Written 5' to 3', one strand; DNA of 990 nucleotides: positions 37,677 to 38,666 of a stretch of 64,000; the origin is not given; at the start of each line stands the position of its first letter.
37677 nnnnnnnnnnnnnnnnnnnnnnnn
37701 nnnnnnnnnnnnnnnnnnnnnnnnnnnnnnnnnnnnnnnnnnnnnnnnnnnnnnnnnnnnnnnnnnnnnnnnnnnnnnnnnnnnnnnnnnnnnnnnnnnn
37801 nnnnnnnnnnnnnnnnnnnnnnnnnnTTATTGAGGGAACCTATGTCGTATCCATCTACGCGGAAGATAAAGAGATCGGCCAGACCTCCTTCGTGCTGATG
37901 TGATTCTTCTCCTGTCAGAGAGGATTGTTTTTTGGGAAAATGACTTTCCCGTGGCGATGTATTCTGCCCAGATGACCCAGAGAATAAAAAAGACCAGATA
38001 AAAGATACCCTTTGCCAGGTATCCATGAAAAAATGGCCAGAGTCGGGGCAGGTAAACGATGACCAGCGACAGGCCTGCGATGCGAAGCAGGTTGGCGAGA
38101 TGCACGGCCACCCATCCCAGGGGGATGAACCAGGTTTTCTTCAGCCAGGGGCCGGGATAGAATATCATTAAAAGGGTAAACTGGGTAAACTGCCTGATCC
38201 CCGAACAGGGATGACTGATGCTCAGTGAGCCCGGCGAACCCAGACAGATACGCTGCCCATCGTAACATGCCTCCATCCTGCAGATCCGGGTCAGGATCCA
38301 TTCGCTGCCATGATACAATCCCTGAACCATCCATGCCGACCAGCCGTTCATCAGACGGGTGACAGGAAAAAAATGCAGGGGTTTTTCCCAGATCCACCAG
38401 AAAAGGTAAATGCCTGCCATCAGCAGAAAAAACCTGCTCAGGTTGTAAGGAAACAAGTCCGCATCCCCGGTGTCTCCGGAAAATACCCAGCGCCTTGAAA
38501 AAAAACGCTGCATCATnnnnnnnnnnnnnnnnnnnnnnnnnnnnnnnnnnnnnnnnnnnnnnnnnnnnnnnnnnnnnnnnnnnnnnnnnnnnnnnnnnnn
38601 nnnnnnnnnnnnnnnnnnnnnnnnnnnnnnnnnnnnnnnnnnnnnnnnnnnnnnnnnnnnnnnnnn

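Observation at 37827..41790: Candidate undescribed protein-sorting module: LTD/T9SS giant protein, then a 79-aa mini-substrate with a PEP-CTERM-like tail, then a short exosortase-family enzyme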

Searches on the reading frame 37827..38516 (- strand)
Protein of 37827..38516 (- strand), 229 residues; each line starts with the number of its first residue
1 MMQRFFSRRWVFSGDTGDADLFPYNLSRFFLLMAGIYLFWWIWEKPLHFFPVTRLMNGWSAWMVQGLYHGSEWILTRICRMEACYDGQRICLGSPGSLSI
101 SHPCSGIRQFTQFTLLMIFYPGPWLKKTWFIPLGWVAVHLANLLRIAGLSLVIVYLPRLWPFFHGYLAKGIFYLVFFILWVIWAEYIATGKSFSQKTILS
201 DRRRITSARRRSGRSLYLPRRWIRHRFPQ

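Call 3: search_protein_families(library=ncbifam, proteins=[window:37827-38516:-], max_evalue=1)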
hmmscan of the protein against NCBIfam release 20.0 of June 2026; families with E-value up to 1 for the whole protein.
window:37827-38516:- (229 aa): 9 families
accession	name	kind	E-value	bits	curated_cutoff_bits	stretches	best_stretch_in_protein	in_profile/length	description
NF046081.1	exosort_XrtX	exception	6.6e-27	94.5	170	1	25-189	3-164/168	exosortase X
TIGR04178.1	exo_archaeo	signature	2.9e-14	53.1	23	1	99-183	2-93/97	exosortase/archaeosortase family protein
TIGR04128.1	exoso_Fjoh_1448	exception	2.7e-08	34.2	90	1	104-185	89-170/174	exosortase family protein XrtF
TIGR03110.1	exosort_Gpos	exception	8.5e-08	32.3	102.75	1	47-180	34-172/187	exosortase family protein XrtG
TIGR04177.1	exosort_XrtH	exception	1.3e-07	31.7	86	1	97-186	65-154/158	exosortase H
NF046083.1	exosort_XrtY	exception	3.4e-07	30.3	160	1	47-183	33-167/168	exosortase Y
TIGR04300.1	exosort_XrtM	exception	2e-06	28.3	125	1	95-185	52-145/150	exosortase family protein XrtM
TIGR04144.1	archaeo_VPXXXP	exception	2.2e-05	24.5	150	1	97-187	63-153/156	archaeosortase B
TIGR03762.1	archaeo_artC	exception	0.0013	18.7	100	1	100-180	183-269/274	archaeosortase C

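Call 4: search_protein_families(library=pfam, proteins=[window:37827-38516:-], max_evalue=1)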
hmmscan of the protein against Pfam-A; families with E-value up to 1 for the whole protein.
window:37827-38516:- (229 aa): 1 family
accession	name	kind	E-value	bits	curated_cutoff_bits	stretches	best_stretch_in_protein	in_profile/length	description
PF09721.15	Exosortase_EpsH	-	3.5e-05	23.8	25.7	1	63-183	127-251/254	Transmembrane exosortase (Exosortase_EpsH)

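Call 6: find_homologous_proteins(query=window:37827-38516:-, max_evalue=0.001)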
Query window:37827-38516:- (229 aa): 10 proteins with E <= 0.001 among 272 candidates.
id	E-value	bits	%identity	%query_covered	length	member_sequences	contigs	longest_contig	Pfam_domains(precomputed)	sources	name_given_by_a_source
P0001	1.4e-151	521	98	100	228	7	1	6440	-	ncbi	-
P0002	1.1e-90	322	77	79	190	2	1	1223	PF09721.16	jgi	jgi:exosortase/archaeosortase family protein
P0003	2.4e-90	321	72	86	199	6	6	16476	PF09721.16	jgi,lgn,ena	-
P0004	1.6e-89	318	76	82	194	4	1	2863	-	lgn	-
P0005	1.2e-80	289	72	73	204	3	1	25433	PF09721.16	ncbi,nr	ncbi:MAG: exosortase/archaeosortase family protein, partial [Bacteroidales bacterium]|nr:exosortase/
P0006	2.0e-80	288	67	80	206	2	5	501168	PF09721.16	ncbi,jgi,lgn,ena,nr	ncbi:MAG TPA: exosortase/archaeosortase family protein [Bacteroidales bacterium]|nr:exosortase/archa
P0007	2.4e-80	288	74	75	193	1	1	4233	PF09721.16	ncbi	-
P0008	8.6e-80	286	67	83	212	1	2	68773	PF09721.16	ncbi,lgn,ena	-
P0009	3.9e-25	107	40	59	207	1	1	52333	PF09721.16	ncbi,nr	ncbi:MAG: hypothetical protein NTW49_07050 [Bacteroidia bacterium]|nr:hypothetical protein [Bacteroi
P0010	3.3e-15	74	66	26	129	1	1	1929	-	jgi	-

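Call 8: find_encoding_contigs(protein=P0006, flank=8000, max_places=4)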
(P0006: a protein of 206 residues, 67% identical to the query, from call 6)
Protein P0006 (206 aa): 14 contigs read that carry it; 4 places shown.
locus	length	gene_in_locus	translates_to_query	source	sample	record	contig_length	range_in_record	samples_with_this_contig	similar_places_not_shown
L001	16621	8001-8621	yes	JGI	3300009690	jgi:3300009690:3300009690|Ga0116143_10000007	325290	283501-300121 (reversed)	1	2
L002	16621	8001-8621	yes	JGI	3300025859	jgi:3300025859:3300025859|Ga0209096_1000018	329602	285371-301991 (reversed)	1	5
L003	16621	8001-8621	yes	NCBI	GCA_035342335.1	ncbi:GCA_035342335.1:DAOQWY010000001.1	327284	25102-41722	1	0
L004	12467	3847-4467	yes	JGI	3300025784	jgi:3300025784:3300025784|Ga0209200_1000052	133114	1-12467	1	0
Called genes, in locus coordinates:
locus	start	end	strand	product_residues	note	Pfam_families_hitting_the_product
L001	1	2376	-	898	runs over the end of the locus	PF13205:Big_5 (faint), PF00932:LTD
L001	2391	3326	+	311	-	PF06574:FAD_syn, PF01687:Flavokinase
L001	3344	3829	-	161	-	PF14109:GldH_lipo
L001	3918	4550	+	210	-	PF01693:Cauli_VI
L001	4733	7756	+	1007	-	PF00932:LTD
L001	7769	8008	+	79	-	-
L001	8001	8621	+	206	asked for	PF09721:Exosortase_EpsH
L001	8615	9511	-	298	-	PF28533:DUF8429, PF28532:DUF8428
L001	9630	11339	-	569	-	PF03577:Peptidase_C69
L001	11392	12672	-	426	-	PF00009:GTP_EFTU, PF01926:MMR_HSR1 (faint), PF22594:GTP-eEF1A_C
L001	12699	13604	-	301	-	PF01507:PAPS_reduct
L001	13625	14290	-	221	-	PF01583:APS_kinase, PF13238:AAA_18 (weak)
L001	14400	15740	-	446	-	PF00919:UPF0004, PF04055:Radical_SAM, PF01938:TRAM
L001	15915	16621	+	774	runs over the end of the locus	PF01751:Toprim, PF01131:Topoisom_bac, PF13368:Toprim_C_rpt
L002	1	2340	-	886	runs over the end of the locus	PF13205:Big_5 (faint), PF00932:LTD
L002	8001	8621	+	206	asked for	PF09721:Exosortase_EpsH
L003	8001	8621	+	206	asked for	PF09721:Exosortase_EpsH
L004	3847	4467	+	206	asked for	PF09721:Exosortase_EpsH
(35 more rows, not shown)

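Call 9: find_encoding_contigs(protein=P0008, flank=8000, max_places=3)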
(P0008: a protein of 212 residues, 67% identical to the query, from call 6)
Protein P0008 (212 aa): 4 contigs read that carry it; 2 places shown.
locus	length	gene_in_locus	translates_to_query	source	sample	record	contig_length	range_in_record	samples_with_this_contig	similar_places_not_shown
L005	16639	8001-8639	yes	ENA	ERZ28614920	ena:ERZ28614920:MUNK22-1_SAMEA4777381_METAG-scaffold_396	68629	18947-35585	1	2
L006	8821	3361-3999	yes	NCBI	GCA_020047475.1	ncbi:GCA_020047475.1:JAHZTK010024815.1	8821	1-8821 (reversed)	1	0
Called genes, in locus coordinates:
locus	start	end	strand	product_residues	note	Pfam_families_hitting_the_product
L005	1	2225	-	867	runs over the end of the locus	PF13205:Big_5 (faint), PF00932:LTD, PF13585:CHU_C (weak), PF13860:FlgD_ig (faint)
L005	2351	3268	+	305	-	PF06574:FAD_syn, PF01467:CTP_transf_like (weak), PF01687:Flavokinase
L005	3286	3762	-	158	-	PF14109:GldH_lipo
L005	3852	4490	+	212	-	PF01693:Cauli_VI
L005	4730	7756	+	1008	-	PF00932:LTD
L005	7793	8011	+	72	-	-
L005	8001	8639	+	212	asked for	PF09721:Exosortase_EpsH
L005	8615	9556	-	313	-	PF28533:DUF8429, PF28532:DUF8428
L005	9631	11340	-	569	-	PF03577:Peptidase_C69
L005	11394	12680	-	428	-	PF00009:GTP_EFTU, PF01926:MMR_HSR1 (faint), PF22594:GTP-eEF1A_C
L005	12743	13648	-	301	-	PF01507:PAPS_reduct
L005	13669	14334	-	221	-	PF01583:APS_kinase, PF13238:AAA_18 (weak)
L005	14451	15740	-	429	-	PF00919:UPF0004, PF04055:Radical_SAM, PF01938:TRAM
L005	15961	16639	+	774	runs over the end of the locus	PF01751:Toprim, PF01131:Topoisom_bac, PF13368:Toprim_C_rpt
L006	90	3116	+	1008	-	PF00932:LTD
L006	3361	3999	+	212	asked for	PF09721:Exosortase_EpsH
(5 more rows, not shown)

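Call 10: find_encoding_contigs(protein=P0009, flank=8000, max_places=3)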
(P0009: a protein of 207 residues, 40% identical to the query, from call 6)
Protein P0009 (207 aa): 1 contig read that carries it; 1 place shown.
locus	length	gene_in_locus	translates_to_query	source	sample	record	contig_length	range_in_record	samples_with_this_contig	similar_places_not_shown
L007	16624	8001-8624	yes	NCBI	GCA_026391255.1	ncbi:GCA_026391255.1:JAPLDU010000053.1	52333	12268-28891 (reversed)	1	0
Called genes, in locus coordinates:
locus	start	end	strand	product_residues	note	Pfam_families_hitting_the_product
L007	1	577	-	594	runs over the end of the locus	PF02771:Acyl-CoA_dh_N, PF02770:Acyl-CoA_dh_M, PF00441:Acyl-CoA_dh_1, PF22924:ACOX_C_alpha1, PF08028:Acyl-CoA_dh_2, PF21263:Acyl-CoA-dh_C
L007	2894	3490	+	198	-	-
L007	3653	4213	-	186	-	PF02834:LigT_PEase, PF10469:AKAP7_NLS, PF13563:2_5_RNA_ligase2, PF02834:LigT_PEase (weak)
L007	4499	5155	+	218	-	PF01965:DJ-1_PfpI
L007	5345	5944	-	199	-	PF14127:DUF4294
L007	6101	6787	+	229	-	PF00814:TsaD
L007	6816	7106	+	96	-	PF00814:TsaD, PF22521:HypF_C_2 (weak)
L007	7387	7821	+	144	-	PF09990:DUF2231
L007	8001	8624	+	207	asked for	PF09721:Exosortase_EpsH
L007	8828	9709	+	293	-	PF00849:PseudoU_synth_2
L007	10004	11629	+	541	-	PF06739:SBBP (faint), PF18962:Por_Secre_tail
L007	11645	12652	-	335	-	PF13310:Virulence_RhuM, PF02661:Fic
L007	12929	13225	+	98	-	-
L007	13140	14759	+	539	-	PF06739:SBBP (faint), PF18962:Por_Secre_tail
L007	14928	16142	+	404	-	PF13173:AAA_14, PF13635:DUF4143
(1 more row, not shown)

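Call 22: search_protein_representatives(alignment_id=A1)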
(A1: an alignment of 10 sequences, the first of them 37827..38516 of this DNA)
Query: 10 sequences, 199 profile positions. Proteins with E-value up to 0.001 (for the whole library): 1741; up to 1e-10: 485; up to 1e-30: 40. The best 150 are listed.
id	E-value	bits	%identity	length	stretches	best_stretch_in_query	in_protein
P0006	4.5e-100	349.5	-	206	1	9-196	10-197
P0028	5.4e-68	244.8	-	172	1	33-195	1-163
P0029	1.9e-52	194.1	-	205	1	8-191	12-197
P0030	2.0e-50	187.5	-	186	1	19-195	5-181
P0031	3.9e-46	173.5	-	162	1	31-189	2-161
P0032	1.1e-43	165.5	-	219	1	18-188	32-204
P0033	1.5e-42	161.8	-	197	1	18-188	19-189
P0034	1.8e-42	161.5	-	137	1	61-189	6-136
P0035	3.6e-42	160.6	-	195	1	17-192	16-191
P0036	8.9e-42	159.3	-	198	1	15-194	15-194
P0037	7.9e-41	156.2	-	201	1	7-195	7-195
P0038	1.2e-40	155.6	-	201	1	19-191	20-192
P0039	1.8e-39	151.7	-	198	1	26-192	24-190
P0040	1.0e-38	149.2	-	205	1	9-193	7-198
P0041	3.7e-38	147.4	-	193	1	12-192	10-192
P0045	3.3e-37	144.3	-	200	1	9-189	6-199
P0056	3.4e-34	134.5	-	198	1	7-193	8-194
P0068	1.6e-30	122.5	-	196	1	11-193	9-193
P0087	1.1e-24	103.5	-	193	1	17-192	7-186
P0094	2.3e-23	99.1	-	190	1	22-186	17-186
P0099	2.8e-22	95.6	-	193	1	71-191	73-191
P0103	3.4e-22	95.4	-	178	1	25-186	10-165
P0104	3.7e-22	95.2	-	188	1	35-194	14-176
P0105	4.3e-22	95.0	-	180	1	22-191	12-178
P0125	2.4e-20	89.3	-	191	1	16-191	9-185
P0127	3.0e-20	89.0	-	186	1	53-190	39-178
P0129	3.9e-20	88.6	-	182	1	24-188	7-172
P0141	1.5e-19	86.7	-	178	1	24-189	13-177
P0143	1.6e-19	86.6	-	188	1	29-186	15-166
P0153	3.0e-19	85.7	-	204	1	23-186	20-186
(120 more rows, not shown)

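Call 23: search_protein_families(library=ncbifam, proteins=[P0029, P0030, P0032, P0035, P0038, P0045, P0056, P0068, P0087, P0125], max_evalue=0.00001)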
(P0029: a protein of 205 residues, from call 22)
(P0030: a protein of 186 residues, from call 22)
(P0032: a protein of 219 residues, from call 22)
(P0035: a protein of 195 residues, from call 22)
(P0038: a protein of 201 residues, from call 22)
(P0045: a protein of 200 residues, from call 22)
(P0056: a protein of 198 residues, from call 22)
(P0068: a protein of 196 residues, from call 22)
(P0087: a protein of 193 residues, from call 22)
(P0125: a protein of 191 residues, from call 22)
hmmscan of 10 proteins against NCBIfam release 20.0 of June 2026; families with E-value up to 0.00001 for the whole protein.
P0029 (205 aa): 5 families
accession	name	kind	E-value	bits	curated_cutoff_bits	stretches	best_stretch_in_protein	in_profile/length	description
NF046081.1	exosort_XrtX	exception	2.1e-26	92.8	170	1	30-197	4-166/168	exosortase X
TIGR04178.1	exo_archaeo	signature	6.6e-18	64.8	23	1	105-191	2-96/97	exosortase/archaeosortase family protein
TIGR04128.1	exoso_Fjoh_1448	exception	2.7e-15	57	90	1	21-194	4-173/174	exosortase family protein XrtF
NF046083.1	exosort_XrtY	exception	1.9e-11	44.1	160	1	30-190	12-168/168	exosortase Y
TIGR04300.1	exosort_XrtM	exception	3.4e-07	30.8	125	1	92-190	43-141/150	exosortase family protein XrtM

P0030 (186 aa): 9 families
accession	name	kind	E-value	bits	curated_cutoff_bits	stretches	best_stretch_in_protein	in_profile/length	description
NF046081.1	exosort_XrtX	exception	3.4e-28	98.7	170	1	15-178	7-167/168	exosortase X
TIGR04178.1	exo_archaeo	signature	2.9e-16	59.5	23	1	85-170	2-94/97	exosortase/archaeosortase family protein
TIGR04128.1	exoso_Fjoh_1448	exception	3.1e-16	60.1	90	1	50-173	47-172/174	exosortase family protein XrtF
NF046083.1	exosort_XrtY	exception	1.7e-12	47.5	160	1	13-170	13-168/168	exosortase Y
TIGR04144.1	archaeo_VPXXXP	exception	4.3e-10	39.8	150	1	69-173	48-153/156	archaeosortase B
TIGR04177.1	exosort_XrtH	exception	2.2e-09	37.5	86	1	79-174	59-156/158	exosortase H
TIGR04300.1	exosort_XrtM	exception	2e-08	34.8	125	1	61-171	32-145/150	exosortase family protein XrtM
TIGR02602.1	8TM_EpsH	subfamily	4.9e-07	29.5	105.55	1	72-168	134-236/241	exosortase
TIGR04124.1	archaeo_artE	exception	5.8e-06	26.4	95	1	41-173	22-151/153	archaeosortase family protein ArtE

P0032 (219 aa): 4 families
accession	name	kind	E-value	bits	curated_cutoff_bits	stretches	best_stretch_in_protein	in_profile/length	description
NF046081.1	exosort_XrtX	exception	2.9e-23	82.6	170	1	39-201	3-160/168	exosortase X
TIGR04178.1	exo_archaeo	signature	5.3e-14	52.3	23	1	115-199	2-91/97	exosortase/archaeosortase family protein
TIGR04128.1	exoso_Fjoh_1448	exception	1.2e-13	51.7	90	1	39-199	11-168/174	exosortase family protein XrtF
NF046083.1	exosort_XrtY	exception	9.7e-08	32.1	160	1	37-199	9-167/168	exosortase Y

P0035 (195 aa): 6 families
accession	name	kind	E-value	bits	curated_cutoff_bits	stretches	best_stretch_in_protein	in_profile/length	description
NF046081.1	exosort_XrtX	exception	3e-26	92.3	170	1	24-191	3-167/168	exosortase X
TIGR04128.1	exoso_Fjoh_1448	exception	5.9e-16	59.2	90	1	19-185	2-171/174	exosortase family protein XrtF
TIGR04178.1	exo_archaeo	signature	9.4e-14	51.5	23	1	98-183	2-94/97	exosortase/archaeosortase family protein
TIGR04300.1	exosort_XrtM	exception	7.8e-09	36.1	125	1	83-182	42-143/150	exosortase family protein XrtM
TIGR04144.1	archaeo_VPXXXP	exception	8.1e-09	35.6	150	1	63-188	30-155/156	archaeosortase B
NF046083.1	exosort_XrtY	exception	1.4e-06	28.3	160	1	22-183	9-168/168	exosortase Y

P0038 (201 aa): 6 families
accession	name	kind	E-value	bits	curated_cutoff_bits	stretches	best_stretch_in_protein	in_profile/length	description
NF046081.1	exosort_XrtX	exception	7.1e-24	84.6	170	1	67-189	39-163/168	exosortase X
TIGR04178.1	exo_archaeo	signature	1e-14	54.6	23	1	100-184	2-91/97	exosortase/archaeosortase family protein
TIGR04128.1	exoso_Fjoh_1448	exception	8.8e-11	42.3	90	1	28-187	13-171/174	exosortase family protein XrtF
NF046083.1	exosort_XrtY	exception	1.3e-08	34.9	160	1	28-184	13-167/168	exosortase Y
TIGR04177.1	exosort_XrtH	exception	1.1e-06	28.7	86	1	81-184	47-151/158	exosortase H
TIGR04300.1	exosort_XrtM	exception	5.2e-06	27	125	1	50-184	8-142/150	exosortase family protein XrtM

P0045 (200 aa): 6 families
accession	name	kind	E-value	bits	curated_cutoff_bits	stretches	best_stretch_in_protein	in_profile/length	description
NF046081.1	exosort_XrtX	exception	2.2e-24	86.3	170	1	22-199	3-164/168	exosortase X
TIGR04178.1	exo_archaeo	signature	1.9e-18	66.5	23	1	110-195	3-96/97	exosortase/archaeosortase family protein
TIGR04128.1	exoso_Fjoh_1448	exception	7.1e-15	55.6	90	1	64-198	39-173/174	exosortase family protein XrtF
TIGR04177.1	exosort_XrtH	exception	1.6e-08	34.7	86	1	104-197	62-155/158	exosortase H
TIGR04300.1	exosort_XrtM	exception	2.2e-08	34.7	125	1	105-194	52-141/150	exosortase family protein XrtM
NF033505.2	paceosortase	exception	5.8e-07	29.8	80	1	57-194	21-145/167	pacearchaeosortase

P0056 (198 aa): 6 families
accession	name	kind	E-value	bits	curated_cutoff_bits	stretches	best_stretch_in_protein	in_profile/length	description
NF046081.1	exosort_XrtX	exception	2.1e-27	96.1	170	1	34-193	8-167/168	exosortase X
TIGR04178.1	exo_archaeo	signature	6.1e-16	58.5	23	1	101-184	3-94/97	exosortase/archaeosortase family protein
TIGR04128.1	exoso_Fjoh_1448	exception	4.2e-12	46.6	90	1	29-187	18-171/174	exosortase family protein XrtF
NF046083.1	exosort_XrtY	exception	1.6e-10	41.2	160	1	29-184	13-167/168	exosortase Y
TIGR04300.1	exosort_XrtM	exception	4.3e-10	40.2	125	1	100-187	56-143/150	exosortase family protein XrtM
TIGR04177.1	exosort_XrtH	exception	1.7e-07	31.3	86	1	87-185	53-152/158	exosortase H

P0068 (196 aa): 5 families
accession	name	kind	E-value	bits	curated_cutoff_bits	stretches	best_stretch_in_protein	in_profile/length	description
NF046081.1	exosort_XrtX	exception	1.1e-22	80.7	170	1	87-189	62-164/168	exosortase X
TIGR04128.1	exoso_Fjoh_1448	exception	1.1e-16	61.6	90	1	27-188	15-173/174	exosortase family protein XrtF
TIGR04178.1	exo_archaeo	signature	5.9e-15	55.3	23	1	99-184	2-94/97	exosortase/archaeosortase family protein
TIGR04177.1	exosort_XrtH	exception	2.5e-08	34.1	86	1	79-185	46-153/158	exosortase H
NF045528.1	heimosortase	equivalog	7.4e-06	26.1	130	1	96-182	84-179/199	heimdallarchaeosortase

P0087 (193 aa): 12 families
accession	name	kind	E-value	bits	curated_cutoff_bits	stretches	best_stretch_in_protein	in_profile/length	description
NF046081.1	exosort_XrtX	exception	3.7e-25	88.8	170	1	59-182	41-163/168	exosortase X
TIGR04178.1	exo_archaeo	signature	1.9e-18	66.6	23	1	93-178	2-94/97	exosortase/archaeosortase family protein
TIGR04128.1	exoso_Fjoh_1448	exception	4e-17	63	90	1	19-182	11-173/174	exosortase family protein XrtF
TIGR04177.1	exosort_XrtH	exception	6.2e-11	42.5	86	1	43-177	20-151/158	exosortase H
NF046083.1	exosort_XrtY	exception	1.5e-10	41.2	160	1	81-177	72-167/168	exosortase Y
TIGR04300.1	exosort_XrtM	exception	2.2e-08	34.7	125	1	87-177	50-143/150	exosortase family protein XrtM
NF033505.2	paceosortase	exception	1.6e-07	31.6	80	1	80-176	47-143/167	pacearchaeosortase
TIGR04144.1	archaeo_VPXXXP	exception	1.9e-07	31.2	150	1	59-181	34-153/156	archaeosortase B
NF045528.1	heimosortase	equivalog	4.8e-06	26.7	130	1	18-149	8-143/199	heimdallarchaeosortase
TIGR04125.1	exosort_PGF_TRM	exception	5.6e-06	26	75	0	60-152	108-202/271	archaeosortase A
TIGR03110.1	exosort_Gpos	exception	9.1e-06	25.7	102.75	1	92-174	88-172/187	exosortase family protein XrtG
TIGR04124.1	archaeo_artE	exception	9.9e-06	25.7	95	0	84-178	55-148/153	archaeosortase family protein ArtE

P0125 (191 aa): 5 families
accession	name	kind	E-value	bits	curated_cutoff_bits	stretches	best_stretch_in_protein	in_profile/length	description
NF046081.1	exosort_XrtX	exception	5.5e-19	68.7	170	1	49-184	30-165/168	exosortase X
TIGR04178.1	exo_archaeo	signature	9.1e-12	45.1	23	1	93-178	1-94/97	exosortase/archaeosortase family protein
TIGR04128.1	exoso_Fjoh_1448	exception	3.9e-11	43.5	90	1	53-183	41-174/174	exosortase family protein XrtF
NF046083.1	exosort_XrtY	exception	1.1e-09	38.4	160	1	20-178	10-168/168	exosortase Y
TIGR04177.1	exosort_XrtH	exception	6.8e-07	29.4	86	1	33-182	20-156/158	exosortase H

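Call 26: find_related_loci(query=A1, collection=genome_contigs, flank=6000)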
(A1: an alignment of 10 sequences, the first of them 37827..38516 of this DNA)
Query A1 (229 aa) in genome_contigs; peptide patterns used: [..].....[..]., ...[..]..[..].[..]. (x = any residue, [..] = any of these).
34 stretches matched a pattern; 5 encode a relative of the query (tblastn E <= 1e-3); 5 distinct loci.
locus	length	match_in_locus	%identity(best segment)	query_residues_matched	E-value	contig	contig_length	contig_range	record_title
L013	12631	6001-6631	73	18-228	8e-92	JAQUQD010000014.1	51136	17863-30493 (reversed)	MAG: Bacteroidales bacterium isolate STD1_41 NODE_1264_length_51136_cov_4.856555_Sandtown_D1, whole genome shotgun seque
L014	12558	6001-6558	66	25-212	7e-81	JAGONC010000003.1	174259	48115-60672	MAG: Lentimicrobiaceae bacterium isolate Go_SlDig_bin_446 Go_SlDig_132_length_174259_cov_7.866894, whole genome shotgun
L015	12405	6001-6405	40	58-192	4e-30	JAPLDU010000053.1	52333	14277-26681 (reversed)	MAG: Bacteroidia bacterium isolate LacPavin_0419_WC90_MAG_39_9 LacPavin_0419_WC90_scaffold_139148, whole genome shotgun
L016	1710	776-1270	30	22-188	3e-23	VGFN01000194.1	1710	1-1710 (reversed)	MAG: Bacteroidetes bacterium isolate M_surface_8_m2_110 M_surface_8_m2_110_Ga0194117_10085798, whole genome shotgun sequ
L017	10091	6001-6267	44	104-192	2e-19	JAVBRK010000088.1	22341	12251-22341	MAG: Bacteroidales bacterium isolate EPI_MAG_00193 c_000004876775, whole genome shotgun sequence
